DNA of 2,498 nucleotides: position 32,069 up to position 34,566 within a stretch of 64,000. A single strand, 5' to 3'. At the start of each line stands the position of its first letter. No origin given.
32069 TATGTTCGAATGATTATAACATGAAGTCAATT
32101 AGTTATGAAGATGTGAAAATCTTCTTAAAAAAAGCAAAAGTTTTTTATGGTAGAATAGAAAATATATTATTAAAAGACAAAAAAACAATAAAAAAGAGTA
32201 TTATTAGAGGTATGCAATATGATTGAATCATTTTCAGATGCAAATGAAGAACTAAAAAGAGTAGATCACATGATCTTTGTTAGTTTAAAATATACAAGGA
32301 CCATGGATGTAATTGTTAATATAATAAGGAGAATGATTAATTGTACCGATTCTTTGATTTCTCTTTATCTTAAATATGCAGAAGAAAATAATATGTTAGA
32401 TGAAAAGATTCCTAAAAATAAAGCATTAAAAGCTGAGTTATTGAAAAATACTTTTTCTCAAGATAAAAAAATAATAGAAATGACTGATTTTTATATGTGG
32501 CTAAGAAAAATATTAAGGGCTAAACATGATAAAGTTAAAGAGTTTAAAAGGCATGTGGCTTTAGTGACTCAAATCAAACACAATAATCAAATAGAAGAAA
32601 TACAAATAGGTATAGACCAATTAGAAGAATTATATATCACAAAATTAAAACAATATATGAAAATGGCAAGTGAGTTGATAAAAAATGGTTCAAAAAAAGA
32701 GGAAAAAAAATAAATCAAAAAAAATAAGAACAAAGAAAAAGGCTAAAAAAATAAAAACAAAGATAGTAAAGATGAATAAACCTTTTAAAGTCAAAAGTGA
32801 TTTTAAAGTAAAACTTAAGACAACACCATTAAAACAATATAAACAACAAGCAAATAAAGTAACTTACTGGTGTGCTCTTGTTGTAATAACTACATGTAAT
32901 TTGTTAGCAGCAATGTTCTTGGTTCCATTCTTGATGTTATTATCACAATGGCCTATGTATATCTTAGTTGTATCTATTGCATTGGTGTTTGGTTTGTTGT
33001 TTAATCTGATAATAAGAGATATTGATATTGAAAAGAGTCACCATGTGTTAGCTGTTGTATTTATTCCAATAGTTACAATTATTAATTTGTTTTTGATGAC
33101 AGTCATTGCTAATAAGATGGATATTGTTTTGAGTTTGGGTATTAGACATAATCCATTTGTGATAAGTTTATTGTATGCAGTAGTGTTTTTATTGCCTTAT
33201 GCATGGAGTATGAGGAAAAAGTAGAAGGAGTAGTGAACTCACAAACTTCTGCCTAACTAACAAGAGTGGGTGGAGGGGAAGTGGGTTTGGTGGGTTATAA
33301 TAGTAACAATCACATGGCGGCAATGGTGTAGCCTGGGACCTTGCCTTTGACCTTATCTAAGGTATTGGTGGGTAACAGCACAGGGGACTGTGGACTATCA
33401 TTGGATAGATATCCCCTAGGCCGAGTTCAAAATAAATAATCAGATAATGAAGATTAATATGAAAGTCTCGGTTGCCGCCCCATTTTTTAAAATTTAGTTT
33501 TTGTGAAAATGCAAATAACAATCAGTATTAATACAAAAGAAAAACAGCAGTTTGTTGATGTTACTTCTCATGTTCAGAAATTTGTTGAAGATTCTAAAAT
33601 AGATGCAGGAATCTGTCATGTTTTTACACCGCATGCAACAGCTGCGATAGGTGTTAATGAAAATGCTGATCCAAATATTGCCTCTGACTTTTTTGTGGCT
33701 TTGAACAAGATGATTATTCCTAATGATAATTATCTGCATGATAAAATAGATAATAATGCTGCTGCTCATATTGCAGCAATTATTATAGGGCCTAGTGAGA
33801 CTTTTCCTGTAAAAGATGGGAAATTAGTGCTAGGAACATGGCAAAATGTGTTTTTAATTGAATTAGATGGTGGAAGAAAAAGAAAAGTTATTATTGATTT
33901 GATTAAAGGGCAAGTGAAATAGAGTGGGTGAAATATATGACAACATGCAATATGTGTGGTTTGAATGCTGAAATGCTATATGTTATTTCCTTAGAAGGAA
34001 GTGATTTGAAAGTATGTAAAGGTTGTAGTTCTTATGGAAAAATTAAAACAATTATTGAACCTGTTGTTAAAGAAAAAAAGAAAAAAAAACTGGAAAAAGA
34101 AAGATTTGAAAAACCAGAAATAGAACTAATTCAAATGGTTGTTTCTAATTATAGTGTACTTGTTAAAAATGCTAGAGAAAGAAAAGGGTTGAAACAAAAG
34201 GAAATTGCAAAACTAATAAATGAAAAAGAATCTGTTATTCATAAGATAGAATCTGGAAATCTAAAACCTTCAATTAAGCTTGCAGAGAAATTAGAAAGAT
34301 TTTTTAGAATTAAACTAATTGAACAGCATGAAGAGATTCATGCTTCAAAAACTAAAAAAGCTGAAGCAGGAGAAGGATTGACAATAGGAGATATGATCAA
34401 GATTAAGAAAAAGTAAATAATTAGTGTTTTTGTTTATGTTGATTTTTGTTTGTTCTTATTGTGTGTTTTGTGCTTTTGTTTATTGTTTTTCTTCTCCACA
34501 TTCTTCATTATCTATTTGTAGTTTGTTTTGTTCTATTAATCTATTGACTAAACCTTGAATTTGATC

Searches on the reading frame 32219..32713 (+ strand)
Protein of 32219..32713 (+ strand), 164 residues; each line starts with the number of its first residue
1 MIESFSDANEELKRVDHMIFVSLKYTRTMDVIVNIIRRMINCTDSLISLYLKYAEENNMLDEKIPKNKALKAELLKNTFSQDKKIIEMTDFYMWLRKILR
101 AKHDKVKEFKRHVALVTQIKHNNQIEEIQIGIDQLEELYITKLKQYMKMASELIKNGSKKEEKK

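Call 3: search_protein_families(library=pfam, proteins=[window:32219-32713:+], max_evalue=1)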
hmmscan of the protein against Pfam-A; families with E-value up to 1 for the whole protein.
window:32219-32713:+ (164 aa): 0 families

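Call 14: search_protein_families(library=ncbifam, proteins=[window:32219-32713:+], max_evalue=1)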
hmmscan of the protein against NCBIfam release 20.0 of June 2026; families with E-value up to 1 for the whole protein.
window:32219-32713:+ (164 aa): 1 family
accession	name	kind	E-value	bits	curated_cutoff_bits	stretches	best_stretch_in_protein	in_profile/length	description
NF052309.1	conj_TF_TprA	exception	0.16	12.5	150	1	53-76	49-72/81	ICE element conjugation transcription factor TprA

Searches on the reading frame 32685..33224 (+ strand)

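Call 8: search_protein_families(library=pfam, proteins=[window:32685-33224:+], max_evalue=0.01)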
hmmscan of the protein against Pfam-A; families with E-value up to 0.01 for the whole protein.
window:32685-33224:+ (179 aa): 0 families

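Call 14: search_protein_families(library=ncbifam, proteins=[window:32685-33224:+], max_evalue=1)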
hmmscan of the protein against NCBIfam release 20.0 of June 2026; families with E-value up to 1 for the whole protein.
window:32685-33224:+ (179 aa): 2 families
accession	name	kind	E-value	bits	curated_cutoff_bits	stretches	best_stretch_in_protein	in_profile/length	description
TIGR01620.2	hyp_HI0043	subfamily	0.17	11.5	160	1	5-112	8-115/329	TIGR01620 family protein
TIGR00918.1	2A060602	subfamily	0.6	7.6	1120.4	1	66-143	967-1049/1145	transmembrane receptor Patched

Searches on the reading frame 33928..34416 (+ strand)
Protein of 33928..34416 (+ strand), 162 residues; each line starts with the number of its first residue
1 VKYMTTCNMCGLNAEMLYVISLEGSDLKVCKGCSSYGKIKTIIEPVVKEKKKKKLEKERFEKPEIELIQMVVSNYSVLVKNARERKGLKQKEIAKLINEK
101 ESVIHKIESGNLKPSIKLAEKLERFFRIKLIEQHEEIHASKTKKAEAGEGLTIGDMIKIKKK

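Call 8: search_protein_families(library=pfam, proteins=[window:33928-34416:+], max_evalue=0.01)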
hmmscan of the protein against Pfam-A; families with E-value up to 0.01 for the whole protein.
window:33928-34416:+ (162 aa): 5 families
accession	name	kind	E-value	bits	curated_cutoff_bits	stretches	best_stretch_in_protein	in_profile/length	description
PF01381.28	HTH_3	-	4.3e-11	43.1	23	1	79-131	1-53/55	Helix-turn-helix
PF24250.1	HVO_2718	-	3.1e-05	24.2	30.3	0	58-111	95-148/173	Transcription regulator HVO_2718-like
PF13560.12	HTH_31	-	5.8e-05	23.8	27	1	78-126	5-54/64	Helix-turn-helix domain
PF12844.13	HTH_19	-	0.0031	17.8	30.2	1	79-122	4-44/64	Helix-turn-helix domain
PF13413.12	HTH_25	-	0.0033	17.7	24.6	1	80-112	3-35/62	Helix-turn-helix domain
